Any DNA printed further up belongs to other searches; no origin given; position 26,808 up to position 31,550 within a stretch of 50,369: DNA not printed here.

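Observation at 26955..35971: Tandem giant paralogs (1526 aa and 1481 aa) with translational overlap and strongly conserved sequence islands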

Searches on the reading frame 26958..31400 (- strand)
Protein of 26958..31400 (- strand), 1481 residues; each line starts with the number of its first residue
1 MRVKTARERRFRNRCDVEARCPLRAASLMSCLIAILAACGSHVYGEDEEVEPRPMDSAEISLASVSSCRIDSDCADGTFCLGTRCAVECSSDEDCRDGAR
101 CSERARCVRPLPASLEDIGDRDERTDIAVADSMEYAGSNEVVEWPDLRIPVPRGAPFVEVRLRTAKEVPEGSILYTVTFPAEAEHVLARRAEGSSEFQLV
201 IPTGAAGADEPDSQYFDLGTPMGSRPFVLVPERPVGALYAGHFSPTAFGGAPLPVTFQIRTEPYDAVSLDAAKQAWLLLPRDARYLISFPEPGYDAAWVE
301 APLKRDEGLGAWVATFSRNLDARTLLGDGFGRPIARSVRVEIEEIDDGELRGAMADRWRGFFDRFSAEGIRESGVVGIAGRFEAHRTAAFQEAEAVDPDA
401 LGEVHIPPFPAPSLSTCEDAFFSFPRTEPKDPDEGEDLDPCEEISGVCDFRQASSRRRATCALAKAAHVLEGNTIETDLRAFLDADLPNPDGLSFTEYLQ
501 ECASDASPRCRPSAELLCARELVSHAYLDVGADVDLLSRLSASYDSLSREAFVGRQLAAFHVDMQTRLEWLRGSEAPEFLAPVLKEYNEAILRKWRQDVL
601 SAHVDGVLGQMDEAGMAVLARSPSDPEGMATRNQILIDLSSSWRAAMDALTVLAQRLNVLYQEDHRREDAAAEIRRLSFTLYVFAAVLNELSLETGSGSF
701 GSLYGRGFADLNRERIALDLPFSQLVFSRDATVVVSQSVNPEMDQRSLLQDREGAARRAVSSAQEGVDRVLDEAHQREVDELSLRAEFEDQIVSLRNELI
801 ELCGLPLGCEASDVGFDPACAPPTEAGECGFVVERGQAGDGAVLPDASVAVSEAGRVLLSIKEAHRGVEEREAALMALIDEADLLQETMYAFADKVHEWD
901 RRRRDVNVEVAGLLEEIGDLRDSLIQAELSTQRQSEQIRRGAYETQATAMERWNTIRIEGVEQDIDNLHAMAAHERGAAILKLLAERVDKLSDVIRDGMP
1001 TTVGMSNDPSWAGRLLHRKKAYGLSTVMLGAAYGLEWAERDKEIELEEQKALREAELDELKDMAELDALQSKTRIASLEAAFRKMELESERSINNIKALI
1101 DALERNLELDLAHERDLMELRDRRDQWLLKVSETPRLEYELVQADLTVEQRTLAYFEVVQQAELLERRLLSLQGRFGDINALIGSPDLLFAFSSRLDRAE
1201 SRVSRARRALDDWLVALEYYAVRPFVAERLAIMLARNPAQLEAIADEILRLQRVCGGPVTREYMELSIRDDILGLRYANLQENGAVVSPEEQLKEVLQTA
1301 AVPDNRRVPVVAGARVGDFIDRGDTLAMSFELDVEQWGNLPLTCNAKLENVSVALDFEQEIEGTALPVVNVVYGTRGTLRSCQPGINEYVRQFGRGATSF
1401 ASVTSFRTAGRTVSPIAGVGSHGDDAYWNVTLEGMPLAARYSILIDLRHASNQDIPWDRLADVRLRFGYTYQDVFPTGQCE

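Call 6: search_protein_families(library=pfam, proteins=[window:26958-31400:-], max_evalue=0.1)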
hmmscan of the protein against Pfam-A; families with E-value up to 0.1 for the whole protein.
window:26958-31400:- (1481 aa): 1 family
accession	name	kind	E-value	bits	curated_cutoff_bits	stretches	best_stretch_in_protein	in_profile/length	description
PF19016.5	DUF5745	-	0.044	14.1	27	0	1088-1113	9-35/59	Domain of unknown function (DUF5745)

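Call 8: search_protein_families(library=ncbifam, proteins=[window:26958-31400:-], max_evalue=0.1)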
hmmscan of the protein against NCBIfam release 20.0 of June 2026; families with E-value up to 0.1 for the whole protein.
window:26958-31400:- (1481 aa): 0 families

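Call 9: find_homologous_proteins(query=window:26958-31400:-)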
Query window:26958-31400:- (1481 aa): 6 proteins with E <= 0.001 among 8000 candidates.
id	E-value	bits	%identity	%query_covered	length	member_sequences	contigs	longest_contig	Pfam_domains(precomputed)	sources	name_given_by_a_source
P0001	0.0e+0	3310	100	100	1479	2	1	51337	-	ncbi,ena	-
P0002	0.0e+0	1341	47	98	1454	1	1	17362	-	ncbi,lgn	-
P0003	0.0e+0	1319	47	97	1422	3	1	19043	-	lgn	-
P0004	0.0e+0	1312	46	98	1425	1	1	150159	-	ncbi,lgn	-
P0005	0.0e+0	1175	42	99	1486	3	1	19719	-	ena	-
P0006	0.0e+0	1042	40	97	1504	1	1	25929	-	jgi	-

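Call 10: search_solved_structures(query=window:26958-31400:-, max_evalue=1)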
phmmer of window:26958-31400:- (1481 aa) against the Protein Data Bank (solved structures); distinct sequences matched with E-value up to 1: 0.

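Call 11: find_encoding_contigs(protein=P0004, flank=10000, max_places=3)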
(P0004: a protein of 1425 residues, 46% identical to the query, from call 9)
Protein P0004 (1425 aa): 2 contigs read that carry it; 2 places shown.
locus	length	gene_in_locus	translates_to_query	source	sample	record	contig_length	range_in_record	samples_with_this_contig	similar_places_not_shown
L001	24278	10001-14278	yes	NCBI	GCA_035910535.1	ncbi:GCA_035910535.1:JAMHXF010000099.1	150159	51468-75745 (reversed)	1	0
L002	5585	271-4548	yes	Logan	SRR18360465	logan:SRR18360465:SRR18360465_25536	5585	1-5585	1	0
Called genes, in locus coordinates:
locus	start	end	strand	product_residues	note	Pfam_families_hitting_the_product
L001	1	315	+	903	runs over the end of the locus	-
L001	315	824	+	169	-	-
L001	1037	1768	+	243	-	PF05875:Ceramidase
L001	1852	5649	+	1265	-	PF11617:Cu-binding_MopE (weak)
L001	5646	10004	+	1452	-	-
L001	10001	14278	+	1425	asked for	-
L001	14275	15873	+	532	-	PF02412:TSP_3 (faint), PF00691:OmpA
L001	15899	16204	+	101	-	-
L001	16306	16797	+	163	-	PF01257:2Fe-2S_thioredx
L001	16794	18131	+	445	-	PF01512:Complex1_51K, PF10531:SLBB (faint), PF10589:NADH_4Fe-4S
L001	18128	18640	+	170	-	PF00499:Oxidored_q3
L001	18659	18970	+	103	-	PF00420:Oxidored_q2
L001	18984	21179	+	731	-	PF00662:Proton_antipo_N, PF00361:Proton_antipo_M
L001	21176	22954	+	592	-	PF00361:Proton_antipo_M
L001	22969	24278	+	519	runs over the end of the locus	PF00361:Proton_antipo_M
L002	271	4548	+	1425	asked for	-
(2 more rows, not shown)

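Call 12: find_encoding_contigs(protein=P0006, flank=10000, max_places=3)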
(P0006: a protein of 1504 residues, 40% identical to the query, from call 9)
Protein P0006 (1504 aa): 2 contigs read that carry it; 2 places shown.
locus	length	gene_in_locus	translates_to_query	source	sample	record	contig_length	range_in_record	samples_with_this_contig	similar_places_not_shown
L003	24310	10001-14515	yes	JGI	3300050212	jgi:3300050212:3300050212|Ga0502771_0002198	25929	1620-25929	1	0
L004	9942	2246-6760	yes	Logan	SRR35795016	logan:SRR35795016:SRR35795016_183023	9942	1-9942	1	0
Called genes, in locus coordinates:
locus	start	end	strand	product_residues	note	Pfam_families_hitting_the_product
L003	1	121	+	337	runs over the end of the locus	PF02517:Rce1-like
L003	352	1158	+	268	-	PF13489:Methyltransf_23, PF08241:Methyltransf_11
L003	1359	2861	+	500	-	-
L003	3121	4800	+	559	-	PF00069:Pkinase, PF03109:ABC1 (faint), PF07714:PK_Tyr_Ser-Thr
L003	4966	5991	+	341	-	-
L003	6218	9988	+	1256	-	PF11617:Cu-binding_MopE (weak)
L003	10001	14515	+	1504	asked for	-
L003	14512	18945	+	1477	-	-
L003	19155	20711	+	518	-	PF00691:OmpA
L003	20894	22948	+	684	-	PF12662:cEGF (weak), PF07645:EGF_CA, PF14670:FXa_inhibition, PF12662:cEGF, PF07645:EGF_CA (weak), PF14670:FXa_inhibition, PF12662:cEGF, PF14670:FXa_inhibition, +3 more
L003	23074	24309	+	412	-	?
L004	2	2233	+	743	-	?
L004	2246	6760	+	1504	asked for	-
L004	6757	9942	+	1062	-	?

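Call 13: find_encoding_contigs(protein=P0002, flank=10000, max_places=2)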
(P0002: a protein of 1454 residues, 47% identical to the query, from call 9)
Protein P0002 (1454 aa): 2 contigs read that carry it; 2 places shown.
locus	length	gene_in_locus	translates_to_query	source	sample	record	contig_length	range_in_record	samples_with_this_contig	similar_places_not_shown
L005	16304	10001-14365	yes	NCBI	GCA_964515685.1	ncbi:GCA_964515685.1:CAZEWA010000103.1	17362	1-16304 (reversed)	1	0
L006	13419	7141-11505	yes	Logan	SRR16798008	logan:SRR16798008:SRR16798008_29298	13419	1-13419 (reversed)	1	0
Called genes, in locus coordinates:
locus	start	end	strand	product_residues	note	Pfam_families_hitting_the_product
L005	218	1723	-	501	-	-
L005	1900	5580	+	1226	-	PF11617:Cu-binding_MopE (faint)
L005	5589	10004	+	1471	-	-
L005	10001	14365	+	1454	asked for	-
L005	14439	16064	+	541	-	PF02412:TSP_3 (faint), PF00691:OmpA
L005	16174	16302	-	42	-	?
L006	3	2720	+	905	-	?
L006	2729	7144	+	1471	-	-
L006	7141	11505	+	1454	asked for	-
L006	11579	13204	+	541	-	PF02412:TSP_3 (faint), PF00691:OmpA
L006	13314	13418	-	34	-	?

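Call 14: find_encoding_contigs(protein=P0003, flank=10000, max_places=2)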
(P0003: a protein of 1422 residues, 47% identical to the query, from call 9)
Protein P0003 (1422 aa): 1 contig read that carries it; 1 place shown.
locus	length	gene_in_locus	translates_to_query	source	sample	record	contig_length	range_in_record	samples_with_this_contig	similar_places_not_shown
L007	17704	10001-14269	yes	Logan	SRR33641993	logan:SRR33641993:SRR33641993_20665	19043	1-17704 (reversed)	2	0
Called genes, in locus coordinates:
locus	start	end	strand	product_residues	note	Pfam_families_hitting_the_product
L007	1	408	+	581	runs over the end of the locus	?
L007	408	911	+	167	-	-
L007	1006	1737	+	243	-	PF05875:Ceramidase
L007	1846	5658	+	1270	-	PF11617:Cu-binding_MopE (weak)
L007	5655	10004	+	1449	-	-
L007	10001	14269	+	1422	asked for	-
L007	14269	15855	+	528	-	PF02412:TSP_3 (faint), PF00691:OmpA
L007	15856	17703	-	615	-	?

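Call 15: find_encoding_contigs(protein=P0005, flank=10000, max_places=2)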
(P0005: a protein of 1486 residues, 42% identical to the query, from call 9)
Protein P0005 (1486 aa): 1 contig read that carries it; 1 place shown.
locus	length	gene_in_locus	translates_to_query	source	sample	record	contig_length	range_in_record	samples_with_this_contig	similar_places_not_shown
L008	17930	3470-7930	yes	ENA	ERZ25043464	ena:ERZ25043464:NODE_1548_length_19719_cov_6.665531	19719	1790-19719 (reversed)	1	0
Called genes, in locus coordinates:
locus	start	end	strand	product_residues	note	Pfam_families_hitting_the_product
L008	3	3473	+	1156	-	?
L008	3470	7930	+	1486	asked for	-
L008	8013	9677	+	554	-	PF00691:OmpA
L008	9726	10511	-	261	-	-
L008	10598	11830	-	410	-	PF00266:Aminotran_5, PF00155:Aminotran_1_2, PF01212:Beta_elim_lyase (weak), PF01053:Cys_Met_Meta_PP (weak)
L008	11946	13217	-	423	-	PF07787:TMEM43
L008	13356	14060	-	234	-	-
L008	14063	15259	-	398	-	PF13582:Reprolysin_3 (faint)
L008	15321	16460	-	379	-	PF00487:FA_desaturase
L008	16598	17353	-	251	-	PF01734:Patatin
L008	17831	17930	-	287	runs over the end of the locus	PF04072:LCM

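Call 23: find_homologous_proteins(query=A1, max_evalue=0.01)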
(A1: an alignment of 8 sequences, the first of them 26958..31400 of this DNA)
Query A1 (8 sequences) (1481 aa, profile of the alignment): 6 proteins with E <= 0.01 among 8000 candidates.
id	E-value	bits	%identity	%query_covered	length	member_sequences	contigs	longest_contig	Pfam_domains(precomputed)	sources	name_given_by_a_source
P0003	0.0e+0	2312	47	97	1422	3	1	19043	-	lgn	-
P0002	0.0e+0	2299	47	98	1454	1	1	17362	-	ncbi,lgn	-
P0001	0.0e+0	2292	100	100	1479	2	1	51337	-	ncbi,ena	-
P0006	0.0e+0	2276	40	97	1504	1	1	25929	-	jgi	-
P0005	0.0e+0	2228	42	99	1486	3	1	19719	-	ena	-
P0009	2.4e-10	57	41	3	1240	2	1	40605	PF19190.7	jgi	jgi:hypothetical protein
